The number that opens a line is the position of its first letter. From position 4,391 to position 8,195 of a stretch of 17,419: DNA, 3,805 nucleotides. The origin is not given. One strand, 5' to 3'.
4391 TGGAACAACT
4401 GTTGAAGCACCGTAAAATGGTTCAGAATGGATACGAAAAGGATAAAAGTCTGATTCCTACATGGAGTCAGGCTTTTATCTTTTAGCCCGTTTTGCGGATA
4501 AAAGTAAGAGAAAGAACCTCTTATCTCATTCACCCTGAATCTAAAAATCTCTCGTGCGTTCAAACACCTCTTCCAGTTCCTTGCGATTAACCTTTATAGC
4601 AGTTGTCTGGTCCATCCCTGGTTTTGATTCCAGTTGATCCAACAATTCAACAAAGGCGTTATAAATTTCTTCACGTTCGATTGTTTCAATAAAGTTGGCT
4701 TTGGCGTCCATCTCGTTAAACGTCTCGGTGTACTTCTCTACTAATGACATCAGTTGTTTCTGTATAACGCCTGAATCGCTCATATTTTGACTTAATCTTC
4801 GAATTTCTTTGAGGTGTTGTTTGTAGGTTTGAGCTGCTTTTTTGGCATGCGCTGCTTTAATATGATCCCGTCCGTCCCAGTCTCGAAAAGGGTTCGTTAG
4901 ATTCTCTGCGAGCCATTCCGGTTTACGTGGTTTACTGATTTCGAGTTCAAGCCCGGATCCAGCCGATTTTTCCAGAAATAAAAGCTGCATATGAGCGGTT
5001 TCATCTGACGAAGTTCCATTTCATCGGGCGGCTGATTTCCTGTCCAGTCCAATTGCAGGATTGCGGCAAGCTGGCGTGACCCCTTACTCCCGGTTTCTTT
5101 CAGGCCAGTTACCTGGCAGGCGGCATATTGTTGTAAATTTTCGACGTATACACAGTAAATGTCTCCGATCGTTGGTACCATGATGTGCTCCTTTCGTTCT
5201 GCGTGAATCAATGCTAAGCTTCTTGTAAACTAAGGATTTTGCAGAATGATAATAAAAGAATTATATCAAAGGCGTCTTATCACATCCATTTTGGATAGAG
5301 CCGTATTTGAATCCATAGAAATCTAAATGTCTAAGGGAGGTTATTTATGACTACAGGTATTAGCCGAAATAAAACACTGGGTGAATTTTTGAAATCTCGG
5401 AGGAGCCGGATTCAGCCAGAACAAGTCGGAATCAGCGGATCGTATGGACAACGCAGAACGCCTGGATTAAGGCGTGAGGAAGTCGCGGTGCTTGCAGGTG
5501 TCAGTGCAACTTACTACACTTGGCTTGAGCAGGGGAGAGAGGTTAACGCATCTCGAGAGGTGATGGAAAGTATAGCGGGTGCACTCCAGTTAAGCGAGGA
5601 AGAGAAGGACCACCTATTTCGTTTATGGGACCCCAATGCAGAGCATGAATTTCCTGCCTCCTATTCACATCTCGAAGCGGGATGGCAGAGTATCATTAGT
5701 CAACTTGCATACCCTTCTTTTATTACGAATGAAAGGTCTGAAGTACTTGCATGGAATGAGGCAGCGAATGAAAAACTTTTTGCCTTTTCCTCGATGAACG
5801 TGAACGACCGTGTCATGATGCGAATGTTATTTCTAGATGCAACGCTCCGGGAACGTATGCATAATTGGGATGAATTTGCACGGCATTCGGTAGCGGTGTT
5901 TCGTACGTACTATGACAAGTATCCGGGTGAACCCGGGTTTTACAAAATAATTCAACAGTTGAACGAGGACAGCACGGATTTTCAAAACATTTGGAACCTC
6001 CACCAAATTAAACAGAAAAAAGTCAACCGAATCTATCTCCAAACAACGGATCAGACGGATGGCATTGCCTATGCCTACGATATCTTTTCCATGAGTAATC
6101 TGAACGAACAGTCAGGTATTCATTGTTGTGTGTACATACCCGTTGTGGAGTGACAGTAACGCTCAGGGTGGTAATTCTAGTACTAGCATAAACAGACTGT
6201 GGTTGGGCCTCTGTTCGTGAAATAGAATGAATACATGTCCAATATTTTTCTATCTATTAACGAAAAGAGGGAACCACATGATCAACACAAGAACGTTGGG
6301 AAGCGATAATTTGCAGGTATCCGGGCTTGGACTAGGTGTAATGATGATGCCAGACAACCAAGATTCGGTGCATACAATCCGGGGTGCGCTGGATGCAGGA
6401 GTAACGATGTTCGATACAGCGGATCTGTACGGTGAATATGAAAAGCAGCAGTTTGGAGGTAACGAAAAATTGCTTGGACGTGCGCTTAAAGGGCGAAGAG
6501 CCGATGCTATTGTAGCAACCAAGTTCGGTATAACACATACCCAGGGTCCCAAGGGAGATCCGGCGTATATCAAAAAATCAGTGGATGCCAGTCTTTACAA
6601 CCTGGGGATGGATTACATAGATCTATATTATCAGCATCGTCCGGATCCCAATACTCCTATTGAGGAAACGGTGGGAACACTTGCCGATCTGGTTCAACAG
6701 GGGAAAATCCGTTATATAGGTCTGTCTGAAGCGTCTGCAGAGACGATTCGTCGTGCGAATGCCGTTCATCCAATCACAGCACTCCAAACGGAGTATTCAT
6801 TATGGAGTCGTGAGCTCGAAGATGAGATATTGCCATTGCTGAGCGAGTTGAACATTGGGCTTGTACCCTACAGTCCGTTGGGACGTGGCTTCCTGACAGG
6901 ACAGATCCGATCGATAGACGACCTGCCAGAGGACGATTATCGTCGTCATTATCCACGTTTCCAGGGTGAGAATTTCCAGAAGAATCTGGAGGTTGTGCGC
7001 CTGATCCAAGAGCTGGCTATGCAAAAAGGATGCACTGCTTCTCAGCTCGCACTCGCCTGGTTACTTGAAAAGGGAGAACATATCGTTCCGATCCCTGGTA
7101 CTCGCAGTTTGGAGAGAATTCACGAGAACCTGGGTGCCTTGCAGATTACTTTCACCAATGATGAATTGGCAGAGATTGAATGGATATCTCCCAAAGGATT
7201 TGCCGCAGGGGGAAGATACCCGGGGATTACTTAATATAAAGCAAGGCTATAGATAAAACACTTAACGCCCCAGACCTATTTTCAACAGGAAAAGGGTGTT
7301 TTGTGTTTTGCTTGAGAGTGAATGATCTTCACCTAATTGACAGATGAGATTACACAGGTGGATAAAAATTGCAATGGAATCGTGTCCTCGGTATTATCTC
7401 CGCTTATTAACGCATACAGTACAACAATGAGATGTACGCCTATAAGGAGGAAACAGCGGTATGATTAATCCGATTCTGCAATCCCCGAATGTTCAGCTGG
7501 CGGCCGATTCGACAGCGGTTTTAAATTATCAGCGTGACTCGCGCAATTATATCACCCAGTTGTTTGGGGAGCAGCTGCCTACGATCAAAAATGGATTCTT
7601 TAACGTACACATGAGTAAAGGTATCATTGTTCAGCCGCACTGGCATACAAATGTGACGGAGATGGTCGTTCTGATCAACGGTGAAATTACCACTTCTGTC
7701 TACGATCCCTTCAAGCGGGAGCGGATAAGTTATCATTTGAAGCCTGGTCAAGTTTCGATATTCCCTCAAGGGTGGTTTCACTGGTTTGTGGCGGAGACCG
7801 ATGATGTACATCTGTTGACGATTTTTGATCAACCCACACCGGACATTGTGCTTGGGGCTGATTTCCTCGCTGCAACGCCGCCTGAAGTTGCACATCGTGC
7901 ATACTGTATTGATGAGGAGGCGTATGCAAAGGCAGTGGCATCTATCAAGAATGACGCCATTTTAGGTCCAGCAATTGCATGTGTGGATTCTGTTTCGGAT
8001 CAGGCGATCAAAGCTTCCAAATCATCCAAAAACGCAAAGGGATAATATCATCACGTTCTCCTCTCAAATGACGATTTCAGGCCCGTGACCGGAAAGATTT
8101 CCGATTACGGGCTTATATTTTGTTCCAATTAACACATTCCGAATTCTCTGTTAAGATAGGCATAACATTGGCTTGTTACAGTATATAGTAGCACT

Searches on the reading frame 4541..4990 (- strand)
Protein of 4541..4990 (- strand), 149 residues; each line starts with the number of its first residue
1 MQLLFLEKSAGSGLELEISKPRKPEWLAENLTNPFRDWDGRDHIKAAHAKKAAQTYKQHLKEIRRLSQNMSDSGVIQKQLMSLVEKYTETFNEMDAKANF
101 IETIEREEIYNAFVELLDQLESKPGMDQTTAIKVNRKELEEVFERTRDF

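Call 3: search_protein_families(library=pfam, proteins=[window:4541-4990:-], max_evalue=0.01)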
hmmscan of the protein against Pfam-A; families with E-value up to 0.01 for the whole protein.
window:4541-4990:- (149 aa): 1 family
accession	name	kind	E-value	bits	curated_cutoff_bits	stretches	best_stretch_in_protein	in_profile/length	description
PF12209.13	SAC3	-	0.0053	17.3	25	1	74-114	11-50/77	Leucine permease transcriptional regulator helical domain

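Call 4: search_protein_families(library=ncbifam, proteins=[window:4541-4990:-], max_evalue=0.01)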
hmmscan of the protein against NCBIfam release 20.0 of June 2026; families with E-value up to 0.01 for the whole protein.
window:4541-4990:- (149 aa): 1 family
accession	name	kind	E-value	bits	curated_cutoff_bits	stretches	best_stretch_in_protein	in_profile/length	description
TIGR01616.1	nitro_assoc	hypoth_equivalog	0.00065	19.7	109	1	11-98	23-111/126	nitrogenase-associated protein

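Call 5: search_protein_families(library=padloc, proteins=[window:4541-4990:-], max_evalue=0.1)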
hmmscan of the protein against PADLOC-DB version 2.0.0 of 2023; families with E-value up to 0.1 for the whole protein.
window:4541-4990:- (149 aa): 4 families
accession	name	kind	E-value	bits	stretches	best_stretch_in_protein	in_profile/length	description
PDLC00224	KwaB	-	0.0015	16.3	1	50-133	27-109/302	DUF4868 domain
PDLC00602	ZorA1|ZorA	-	0.0015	15.3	1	61-136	318-392/648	MotA/ExbB/TolQ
PDLC03744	AbiP2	-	0.0024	14.8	1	42-95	301-350/489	DRT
PDLC00812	Cyclase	-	0.011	12.5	1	43-85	230-275/352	oligonucleotide-cyclase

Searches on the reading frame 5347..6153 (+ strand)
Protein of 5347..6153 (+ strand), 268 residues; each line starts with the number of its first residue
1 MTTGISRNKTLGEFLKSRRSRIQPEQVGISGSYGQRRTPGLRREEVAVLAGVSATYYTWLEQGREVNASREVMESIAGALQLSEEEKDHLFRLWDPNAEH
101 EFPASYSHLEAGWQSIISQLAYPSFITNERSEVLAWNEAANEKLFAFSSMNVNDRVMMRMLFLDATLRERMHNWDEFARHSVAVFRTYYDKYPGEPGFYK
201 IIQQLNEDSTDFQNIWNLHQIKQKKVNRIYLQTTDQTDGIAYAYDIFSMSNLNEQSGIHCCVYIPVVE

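Call 3: search_protein_families(library=pfam, proteins=[window:5347-6153:+], max_evalue=0.01)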
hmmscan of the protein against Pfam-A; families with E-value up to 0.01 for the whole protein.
window:5347-6153:+ (268 aa): 3 families
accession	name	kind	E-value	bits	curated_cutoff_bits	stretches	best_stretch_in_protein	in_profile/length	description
PF17765.7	MLTR_LBD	-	1.6e-25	90.6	26.3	1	111-231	3-124/168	MmyB-like transcription regulator ligand binding domain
PF13560.12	HTH_31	-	7.2e-12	45.9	27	1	11-90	2-64/64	Helix-turn-helix domain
PF01381.28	HTH_3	-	3.4e-05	24.2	23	1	40-86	9-54/55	Helix-turn-helix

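Call 4: search_protein_families(library=ncbifam, proteins=[window:5347-6153:+], max_evalue=0.01)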
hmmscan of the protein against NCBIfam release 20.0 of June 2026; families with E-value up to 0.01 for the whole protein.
window:5347-6153:+ (268 aa): 1 family
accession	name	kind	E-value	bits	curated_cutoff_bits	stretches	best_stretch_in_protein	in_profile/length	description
NF006015.0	PRK08154.1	subfamily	0.00079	18.7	204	1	36-84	39-86/314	anaerobic benzoate catabolism transcriptional regulator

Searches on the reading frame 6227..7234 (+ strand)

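Call 3: search_protein_families(library=pfam, proteins=[window:6227-7234:+], max_evalue=0.01)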
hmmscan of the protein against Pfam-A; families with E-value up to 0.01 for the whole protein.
window:6227-7234:+ (335 aa): 1 family
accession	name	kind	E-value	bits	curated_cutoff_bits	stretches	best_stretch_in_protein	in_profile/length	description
PF00248.27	Aldo_ket_red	-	1.1e-76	258.1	24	1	34-318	2-287/291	Aldo/keto reductase family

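Call 4: search_protein_families(library=ncbifam, proteins=[window:6227-7234:+], max_evalue=0.01)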
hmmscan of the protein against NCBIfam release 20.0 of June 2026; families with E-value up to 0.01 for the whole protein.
window:6227-7234:+ (335 aa): 7 families
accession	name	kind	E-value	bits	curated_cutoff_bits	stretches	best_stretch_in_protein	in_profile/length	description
NF049922.1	MethglyxlRedYdjG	equivalog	6.4e-45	153.6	550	1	24-316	6-316/326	NADH-dependent methylglyoxal reductase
NF007388.0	PRK09912.1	subfamily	2.2e-39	135.4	448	1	21-318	15-329/346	L-glyceraldehyde 3-phosphate reductase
NF007695.0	PRK10376.1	subfamily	1e-36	126.5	280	2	22-227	18-223/290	oxidoreductase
TIGR01293.1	Kv_beta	subfamily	1e-31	110.2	365.4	1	21-309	3-305/319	voltage-dependent potassium channel subunit beta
NF007912.0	PRK10625.1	equivalog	9.7e-22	77.8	415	1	27-320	9-337/346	NADP(H)-dependent aldo-keto reductase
NF008377.0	PRK11172.1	equivalog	1.3e-17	63.9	327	2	31-181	3-143/267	2,5-didehydrogluconate reductase DkgB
NF008598.0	PRK11565.1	equivalog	2e-17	63.2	425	2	27-177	11-148/275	2,5-didehydrogluconate reductase DkgA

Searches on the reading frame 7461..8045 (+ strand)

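Call 3: search_protein_families(library=pfam, proteins=[window:7461-8045:+], max_evalue=0.01)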
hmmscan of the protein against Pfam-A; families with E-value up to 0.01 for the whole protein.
window:7461-8045:+ (194 aa): 3 families
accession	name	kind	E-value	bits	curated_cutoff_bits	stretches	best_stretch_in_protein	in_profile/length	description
PF00190.28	Cupin_1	-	2.8e-16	59.9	22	1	31-153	17-148/151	Cupin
PF07883.17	Cupin_2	-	7.7e-08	32.4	27.2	1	50-121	4-69/70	Cupin domain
PF14667.12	Polysacc_synt_C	-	0.0024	18.4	28.7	1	39-122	12-97/111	Polysaccharide biosynthesis C-terminal domain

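Call 4: search_protein_families(library=ncbifam, proteins=[window:7461-8045:+], max_evalue=0.01)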
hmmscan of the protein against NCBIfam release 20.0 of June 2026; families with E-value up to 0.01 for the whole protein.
window:7461-8045:+ (194 aa): 2 families
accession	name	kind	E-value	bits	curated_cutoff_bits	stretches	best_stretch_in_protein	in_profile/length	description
TIGR03404.1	bicupin_oxalic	subfamily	5.4e-10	38.9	254.2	1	46-159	69-183/367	bicupin, oxalate decarboxylase family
TIGR04366.1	cupin_WbuC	subfamily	1.3e-06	28.3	42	1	49-115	39-108/132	WbuC family cupin fold metalloprotein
